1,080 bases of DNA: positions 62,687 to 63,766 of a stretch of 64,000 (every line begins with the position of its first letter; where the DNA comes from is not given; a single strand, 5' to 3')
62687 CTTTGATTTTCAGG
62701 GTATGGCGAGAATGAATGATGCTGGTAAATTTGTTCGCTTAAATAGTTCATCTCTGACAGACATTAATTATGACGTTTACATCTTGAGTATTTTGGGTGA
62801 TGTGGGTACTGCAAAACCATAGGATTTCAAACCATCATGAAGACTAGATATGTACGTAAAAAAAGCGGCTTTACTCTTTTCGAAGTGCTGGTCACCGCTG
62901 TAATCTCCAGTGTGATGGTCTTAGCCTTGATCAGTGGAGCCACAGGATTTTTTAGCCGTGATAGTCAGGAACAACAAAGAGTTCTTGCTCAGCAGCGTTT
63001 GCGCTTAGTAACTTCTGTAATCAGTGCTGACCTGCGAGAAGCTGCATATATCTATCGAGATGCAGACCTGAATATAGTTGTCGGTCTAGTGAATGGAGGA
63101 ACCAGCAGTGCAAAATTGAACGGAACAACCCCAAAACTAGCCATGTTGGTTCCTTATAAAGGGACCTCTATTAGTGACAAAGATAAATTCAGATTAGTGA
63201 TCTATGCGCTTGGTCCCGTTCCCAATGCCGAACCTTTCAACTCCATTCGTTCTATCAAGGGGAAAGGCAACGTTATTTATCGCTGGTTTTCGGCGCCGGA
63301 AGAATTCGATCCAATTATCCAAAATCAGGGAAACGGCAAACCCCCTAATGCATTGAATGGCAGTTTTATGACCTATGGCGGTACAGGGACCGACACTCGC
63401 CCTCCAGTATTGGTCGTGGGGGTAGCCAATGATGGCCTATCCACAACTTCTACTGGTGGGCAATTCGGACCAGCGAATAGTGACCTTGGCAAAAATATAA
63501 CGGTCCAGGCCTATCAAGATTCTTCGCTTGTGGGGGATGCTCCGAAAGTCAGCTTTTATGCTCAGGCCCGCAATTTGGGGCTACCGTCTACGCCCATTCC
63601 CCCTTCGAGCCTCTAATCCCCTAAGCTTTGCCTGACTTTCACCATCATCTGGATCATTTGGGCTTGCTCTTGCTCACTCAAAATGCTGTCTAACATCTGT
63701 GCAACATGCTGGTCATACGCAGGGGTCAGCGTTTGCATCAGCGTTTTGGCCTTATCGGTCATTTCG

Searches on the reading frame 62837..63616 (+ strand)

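Call 56: search_protein_families(library=pfam, proteins=[window:62837-63616:+], max_evalue=0.00001)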
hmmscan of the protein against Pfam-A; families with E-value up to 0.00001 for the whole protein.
window:62837-63616:+ (259 aa): 1 family
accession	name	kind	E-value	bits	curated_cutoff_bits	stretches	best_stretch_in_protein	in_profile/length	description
PF07963.17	N_methyl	-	5.3e-06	26.2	21.2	1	7-31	2-26/27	Prokaryotic N-terminal methylation motif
